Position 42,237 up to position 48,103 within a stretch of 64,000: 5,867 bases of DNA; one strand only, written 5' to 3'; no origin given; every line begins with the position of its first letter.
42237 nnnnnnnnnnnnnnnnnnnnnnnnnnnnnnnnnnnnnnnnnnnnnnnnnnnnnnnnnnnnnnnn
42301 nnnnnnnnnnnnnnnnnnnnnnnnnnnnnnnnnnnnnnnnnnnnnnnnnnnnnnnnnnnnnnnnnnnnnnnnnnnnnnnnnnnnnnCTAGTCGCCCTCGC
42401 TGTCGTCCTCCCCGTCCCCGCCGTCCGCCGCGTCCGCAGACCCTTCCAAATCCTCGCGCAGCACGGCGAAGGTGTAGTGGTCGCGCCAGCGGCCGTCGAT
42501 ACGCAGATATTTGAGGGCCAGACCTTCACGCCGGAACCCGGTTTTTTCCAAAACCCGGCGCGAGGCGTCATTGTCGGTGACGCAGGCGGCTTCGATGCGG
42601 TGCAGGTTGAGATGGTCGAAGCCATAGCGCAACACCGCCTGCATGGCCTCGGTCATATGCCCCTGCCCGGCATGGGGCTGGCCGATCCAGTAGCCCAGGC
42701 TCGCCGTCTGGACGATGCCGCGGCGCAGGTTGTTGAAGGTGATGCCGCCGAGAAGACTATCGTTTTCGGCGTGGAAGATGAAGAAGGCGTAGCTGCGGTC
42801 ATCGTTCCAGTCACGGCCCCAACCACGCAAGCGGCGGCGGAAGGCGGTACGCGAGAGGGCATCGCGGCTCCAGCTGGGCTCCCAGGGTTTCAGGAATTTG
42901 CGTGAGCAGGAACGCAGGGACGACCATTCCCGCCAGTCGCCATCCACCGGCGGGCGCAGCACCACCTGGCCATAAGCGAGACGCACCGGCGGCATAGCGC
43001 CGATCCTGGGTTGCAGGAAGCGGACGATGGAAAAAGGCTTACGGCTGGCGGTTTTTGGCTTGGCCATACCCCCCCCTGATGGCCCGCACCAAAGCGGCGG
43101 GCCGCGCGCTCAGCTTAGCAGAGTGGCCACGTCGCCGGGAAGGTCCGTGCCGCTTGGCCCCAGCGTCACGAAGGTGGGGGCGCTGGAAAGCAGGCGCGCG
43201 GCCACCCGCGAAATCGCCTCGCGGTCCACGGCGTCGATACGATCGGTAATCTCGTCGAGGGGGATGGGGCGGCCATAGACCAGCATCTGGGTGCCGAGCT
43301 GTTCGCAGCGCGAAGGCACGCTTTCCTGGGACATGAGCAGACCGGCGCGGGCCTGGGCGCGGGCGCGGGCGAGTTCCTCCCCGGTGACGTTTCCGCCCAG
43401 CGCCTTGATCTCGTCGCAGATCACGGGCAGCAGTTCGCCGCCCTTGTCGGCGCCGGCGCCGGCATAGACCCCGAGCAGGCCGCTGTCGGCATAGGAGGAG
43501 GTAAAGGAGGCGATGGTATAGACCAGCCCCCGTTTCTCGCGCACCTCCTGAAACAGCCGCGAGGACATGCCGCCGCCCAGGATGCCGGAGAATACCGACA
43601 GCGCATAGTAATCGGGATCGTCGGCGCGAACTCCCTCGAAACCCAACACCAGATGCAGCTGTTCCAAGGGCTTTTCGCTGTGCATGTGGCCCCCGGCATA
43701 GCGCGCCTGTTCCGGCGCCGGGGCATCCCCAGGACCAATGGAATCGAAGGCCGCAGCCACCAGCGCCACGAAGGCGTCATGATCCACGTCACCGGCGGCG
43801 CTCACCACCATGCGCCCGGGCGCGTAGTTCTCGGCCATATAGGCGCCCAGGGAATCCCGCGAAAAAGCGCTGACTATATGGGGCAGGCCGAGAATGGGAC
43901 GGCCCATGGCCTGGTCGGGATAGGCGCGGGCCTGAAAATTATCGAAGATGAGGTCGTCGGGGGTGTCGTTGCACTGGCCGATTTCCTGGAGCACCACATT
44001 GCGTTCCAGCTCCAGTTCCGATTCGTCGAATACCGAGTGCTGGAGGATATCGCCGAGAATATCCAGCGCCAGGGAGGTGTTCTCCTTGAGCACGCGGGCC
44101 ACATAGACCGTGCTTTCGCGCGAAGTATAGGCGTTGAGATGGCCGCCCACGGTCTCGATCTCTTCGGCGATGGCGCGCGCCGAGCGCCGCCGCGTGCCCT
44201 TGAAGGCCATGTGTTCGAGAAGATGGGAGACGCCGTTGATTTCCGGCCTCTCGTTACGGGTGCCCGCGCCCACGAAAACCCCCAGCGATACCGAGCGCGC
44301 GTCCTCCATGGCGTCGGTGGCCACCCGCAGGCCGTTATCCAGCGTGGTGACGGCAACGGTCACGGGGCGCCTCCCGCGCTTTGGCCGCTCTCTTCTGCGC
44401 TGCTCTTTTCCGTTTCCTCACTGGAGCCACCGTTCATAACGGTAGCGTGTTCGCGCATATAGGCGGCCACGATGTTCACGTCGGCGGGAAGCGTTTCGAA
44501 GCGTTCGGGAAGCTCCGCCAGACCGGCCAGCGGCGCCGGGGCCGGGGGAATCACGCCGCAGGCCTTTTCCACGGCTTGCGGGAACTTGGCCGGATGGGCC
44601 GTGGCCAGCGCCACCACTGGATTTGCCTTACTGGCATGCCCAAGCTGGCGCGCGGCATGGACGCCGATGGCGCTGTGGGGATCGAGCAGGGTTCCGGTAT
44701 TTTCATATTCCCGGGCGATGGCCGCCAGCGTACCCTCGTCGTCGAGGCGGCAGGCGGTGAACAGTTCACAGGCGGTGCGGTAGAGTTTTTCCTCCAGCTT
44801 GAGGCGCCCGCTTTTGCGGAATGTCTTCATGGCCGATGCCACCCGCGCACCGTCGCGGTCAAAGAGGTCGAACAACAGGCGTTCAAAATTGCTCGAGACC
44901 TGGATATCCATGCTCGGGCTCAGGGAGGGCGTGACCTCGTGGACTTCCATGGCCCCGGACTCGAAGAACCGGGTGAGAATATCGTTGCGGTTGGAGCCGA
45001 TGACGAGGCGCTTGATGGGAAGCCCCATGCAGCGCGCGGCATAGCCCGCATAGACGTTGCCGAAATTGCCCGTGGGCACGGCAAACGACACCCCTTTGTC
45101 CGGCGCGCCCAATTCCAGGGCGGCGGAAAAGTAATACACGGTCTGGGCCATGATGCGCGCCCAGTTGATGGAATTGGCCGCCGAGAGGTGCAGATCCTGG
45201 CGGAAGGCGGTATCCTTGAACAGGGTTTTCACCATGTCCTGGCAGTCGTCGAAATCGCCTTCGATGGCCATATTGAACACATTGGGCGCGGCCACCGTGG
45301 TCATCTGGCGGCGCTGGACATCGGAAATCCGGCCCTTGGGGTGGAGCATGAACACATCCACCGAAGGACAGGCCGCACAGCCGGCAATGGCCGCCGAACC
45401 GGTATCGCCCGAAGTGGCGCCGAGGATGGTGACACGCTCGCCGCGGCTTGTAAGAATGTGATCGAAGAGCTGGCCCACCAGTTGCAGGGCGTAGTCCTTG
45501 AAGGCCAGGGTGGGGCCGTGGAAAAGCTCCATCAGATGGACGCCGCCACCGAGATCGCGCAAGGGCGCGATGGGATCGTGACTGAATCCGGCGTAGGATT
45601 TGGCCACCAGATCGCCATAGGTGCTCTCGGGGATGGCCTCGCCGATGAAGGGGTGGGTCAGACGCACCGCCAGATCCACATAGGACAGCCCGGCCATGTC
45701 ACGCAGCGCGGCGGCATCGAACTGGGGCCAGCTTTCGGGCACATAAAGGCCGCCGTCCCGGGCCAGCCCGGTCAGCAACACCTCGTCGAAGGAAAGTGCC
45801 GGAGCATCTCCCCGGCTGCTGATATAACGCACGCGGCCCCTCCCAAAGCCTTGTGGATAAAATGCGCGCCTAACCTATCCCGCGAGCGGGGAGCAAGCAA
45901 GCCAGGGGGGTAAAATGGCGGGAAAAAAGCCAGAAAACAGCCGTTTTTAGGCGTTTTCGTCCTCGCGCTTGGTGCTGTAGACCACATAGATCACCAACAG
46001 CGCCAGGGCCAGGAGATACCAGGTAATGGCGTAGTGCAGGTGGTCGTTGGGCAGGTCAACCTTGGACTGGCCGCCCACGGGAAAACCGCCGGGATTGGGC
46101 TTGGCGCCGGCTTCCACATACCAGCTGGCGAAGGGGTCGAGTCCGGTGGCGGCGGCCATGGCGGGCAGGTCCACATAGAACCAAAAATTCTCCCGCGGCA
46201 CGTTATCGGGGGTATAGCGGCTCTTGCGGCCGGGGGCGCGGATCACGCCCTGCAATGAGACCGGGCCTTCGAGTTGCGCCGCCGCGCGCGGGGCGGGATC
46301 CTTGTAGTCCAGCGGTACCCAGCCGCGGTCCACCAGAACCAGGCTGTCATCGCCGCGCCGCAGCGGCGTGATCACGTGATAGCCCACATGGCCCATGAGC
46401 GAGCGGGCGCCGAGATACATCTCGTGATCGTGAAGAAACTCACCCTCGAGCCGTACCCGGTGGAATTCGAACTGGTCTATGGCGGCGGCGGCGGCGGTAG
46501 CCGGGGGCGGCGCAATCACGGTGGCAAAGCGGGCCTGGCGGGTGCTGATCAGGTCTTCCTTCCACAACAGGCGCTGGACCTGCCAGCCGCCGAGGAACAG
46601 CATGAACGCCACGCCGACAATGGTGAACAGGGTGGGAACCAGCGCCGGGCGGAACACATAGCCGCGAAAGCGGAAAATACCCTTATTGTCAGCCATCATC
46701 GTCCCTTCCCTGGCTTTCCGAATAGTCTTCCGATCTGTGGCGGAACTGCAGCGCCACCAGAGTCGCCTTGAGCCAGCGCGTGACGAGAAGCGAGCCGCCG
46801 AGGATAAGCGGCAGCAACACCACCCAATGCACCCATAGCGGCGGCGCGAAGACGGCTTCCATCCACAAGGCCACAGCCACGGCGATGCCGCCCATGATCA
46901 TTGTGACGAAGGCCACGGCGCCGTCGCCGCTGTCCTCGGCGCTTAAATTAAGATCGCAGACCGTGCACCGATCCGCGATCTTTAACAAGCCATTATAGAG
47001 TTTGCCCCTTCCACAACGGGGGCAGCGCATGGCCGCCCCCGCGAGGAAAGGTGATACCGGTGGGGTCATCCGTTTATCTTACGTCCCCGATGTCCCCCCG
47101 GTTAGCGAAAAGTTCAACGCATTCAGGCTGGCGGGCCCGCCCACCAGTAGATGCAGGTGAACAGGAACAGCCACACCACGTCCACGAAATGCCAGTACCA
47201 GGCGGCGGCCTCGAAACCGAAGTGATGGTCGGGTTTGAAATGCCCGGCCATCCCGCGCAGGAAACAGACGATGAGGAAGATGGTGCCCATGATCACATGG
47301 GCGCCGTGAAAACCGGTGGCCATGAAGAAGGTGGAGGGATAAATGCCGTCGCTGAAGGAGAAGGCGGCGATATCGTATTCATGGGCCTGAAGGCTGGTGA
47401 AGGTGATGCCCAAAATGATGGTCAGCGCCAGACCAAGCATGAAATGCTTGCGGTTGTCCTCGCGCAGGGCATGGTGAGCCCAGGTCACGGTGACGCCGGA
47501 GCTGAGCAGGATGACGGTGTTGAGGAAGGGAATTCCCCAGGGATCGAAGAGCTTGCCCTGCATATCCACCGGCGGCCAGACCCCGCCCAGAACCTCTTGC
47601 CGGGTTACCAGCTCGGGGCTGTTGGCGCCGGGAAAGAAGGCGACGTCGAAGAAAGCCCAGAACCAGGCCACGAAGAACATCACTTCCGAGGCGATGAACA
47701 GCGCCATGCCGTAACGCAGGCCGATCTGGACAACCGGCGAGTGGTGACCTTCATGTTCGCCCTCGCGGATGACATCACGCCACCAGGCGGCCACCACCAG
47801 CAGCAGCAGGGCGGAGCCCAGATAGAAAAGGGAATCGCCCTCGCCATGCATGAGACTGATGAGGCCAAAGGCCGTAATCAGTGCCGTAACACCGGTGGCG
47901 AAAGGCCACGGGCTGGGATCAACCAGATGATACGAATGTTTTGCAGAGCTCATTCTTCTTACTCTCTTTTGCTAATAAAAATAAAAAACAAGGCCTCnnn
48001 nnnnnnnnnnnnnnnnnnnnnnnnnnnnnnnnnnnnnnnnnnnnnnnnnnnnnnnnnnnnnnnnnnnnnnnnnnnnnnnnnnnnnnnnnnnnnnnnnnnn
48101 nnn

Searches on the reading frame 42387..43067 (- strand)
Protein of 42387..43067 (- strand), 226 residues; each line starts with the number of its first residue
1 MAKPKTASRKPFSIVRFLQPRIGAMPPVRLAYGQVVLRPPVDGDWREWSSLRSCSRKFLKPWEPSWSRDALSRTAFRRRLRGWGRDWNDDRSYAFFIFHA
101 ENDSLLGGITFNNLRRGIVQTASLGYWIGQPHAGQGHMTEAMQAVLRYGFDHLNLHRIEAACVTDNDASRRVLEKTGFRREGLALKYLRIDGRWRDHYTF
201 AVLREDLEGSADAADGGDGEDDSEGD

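Call 15: search_protein_families(library=pfam, proteins=[window:42387-43067:-], max_evalue=0.0001)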
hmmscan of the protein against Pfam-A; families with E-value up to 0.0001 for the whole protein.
window:42387-43067:- (226 aa): 4 families
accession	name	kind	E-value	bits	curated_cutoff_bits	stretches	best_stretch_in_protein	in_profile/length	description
PF13302.13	Acetyltransf_3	-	4.7e-27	95.8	25.4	1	35-179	2-138/138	Acetyltransferase (GNAT) domain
PF00583.31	Acetyltransf_1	-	1.2e-12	48.6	20.7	1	73-178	23-116/116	Acetyltransferase (GNAT) family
PF13420.13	Acetyltransf_4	-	7.3e-07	29.8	24.3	1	60-197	26-153/155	Acetyltransferase (GNAT) domain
PF13523.12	Acetyltransf_8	-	9.1e-05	22.6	27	0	126-182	84-141/145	Acetyltransferase (GNAT) domain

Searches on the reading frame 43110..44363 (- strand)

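Call 15: search_protein_families(library=pfam, proteins=[window:43110-44363:-], max_evalue=0.0001)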
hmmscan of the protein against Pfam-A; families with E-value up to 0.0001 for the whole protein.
window:43110-44363:- (417 aa): 2 families
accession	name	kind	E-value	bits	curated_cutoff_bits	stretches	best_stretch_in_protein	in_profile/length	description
PF00675.25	Peptidase_M16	-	3.8e-43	147.4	22.3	1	13-159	1-147/149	Insulinase (Peptidase family M16)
PF05193.26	Peptidase_M16_C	-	6.5e-41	140.6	23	1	167-337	2-180/181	Peptidase M16 inactive domain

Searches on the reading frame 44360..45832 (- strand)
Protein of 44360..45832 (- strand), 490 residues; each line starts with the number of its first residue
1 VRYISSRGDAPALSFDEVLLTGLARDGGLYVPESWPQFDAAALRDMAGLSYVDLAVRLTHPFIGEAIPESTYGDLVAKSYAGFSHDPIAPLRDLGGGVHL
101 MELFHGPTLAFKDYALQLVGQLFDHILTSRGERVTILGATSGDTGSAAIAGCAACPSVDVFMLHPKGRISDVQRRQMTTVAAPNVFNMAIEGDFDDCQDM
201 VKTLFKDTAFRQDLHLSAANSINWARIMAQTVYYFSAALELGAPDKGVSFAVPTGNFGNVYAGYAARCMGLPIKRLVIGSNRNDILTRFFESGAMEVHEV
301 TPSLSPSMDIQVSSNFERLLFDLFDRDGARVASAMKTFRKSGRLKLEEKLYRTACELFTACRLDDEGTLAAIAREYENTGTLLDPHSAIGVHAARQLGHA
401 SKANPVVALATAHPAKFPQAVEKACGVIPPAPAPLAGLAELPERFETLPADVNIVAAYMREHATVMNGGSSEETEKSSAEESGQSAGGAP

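Call 15: search_protein_families(library=pfam, proteins=[window:44360-45832:-], max_evalue=0.0001)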
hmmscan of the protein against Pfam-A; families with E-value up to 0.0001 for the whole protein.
window:44360-45832:- (490 aa): 3 families
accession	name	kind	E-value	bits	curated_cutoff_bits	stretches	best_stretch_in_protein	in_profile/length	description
PF14821.11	Thr_synth_N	-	5e-25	87.9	25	1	2-80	1-79/79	Threonine synthase N terminus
PF00291.31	PALP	-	9.3e-22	78.1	35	1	93-332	19-242/295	Pyridoxal-phosphate dependent enzyme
PF24857.1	THR4_C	-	5e-10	39.8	27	1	387-448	1-71/85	Threonine synthase, C-terminal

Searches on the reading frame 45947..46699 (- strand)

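Call 15: search_protein_families(library=pfam, proteins=[window:45947-46699:-], max_evalue=0.0001)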
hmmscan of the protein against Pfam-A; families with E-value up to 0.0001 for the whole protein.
window:45947-46699:- (250 aa): 1 family
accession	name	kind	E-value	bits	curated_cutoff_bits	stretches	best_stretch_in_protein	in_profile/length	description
PF02104.20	SURF1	-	4.8e-51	174.4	23.4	1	30-232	4-205/205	SURF1 family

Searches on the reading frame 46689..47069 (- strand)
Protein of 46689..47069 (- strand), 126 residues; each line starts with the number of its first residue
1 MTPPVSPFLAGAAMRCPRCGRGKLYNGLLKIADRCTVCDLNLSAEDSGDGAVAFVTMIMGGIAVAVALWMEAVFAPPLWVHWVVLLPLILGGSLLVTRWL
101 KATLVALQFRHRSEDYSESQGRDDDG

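Call 15: search_protein_families(library=pfam, proteins=[window:46689-47069:-], max_evalue=0.0001)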
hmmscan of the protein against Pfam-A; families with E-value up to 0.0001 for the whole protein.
window:46689-47069:- (126 aa): 1 family
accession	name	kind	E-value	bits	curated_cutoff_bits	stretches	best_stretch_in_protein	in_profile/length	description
PF06170.17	DUF983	-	1.1e-24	87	22.6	1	25-109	1-85/85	Protein of unknown function (DUF983)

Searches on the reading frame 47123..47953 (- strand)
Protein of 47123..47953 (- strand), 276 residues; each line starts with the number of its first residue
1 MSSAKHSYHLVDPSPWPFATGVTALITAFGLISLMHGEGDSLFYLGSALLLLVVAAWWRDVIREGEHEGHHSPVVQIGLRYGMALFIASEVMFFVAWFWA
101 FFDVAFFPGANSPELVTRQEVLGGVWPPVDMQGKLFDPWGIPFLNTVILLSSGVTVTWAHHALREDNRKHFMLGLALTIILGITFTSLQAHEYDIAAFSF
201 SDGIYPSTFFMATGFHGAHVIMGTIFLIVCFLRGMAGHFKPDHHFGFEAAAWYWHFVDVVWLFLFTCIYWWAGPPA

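Call 15: search_protein_families(library=pfam, proteins=[window:47123-47953:-], max_evalue=0.0001)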
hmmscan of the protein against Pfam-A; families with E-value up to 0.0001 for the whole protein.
window:47123-47953:- (276 aa): 1 family
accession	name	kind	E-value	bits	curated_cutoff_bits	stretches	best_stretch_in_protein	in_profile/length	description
PF00510.24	COX3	-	4.9e-98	328.5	23.8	1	6-272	1-257/258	Cytochrome c oxidase subunit III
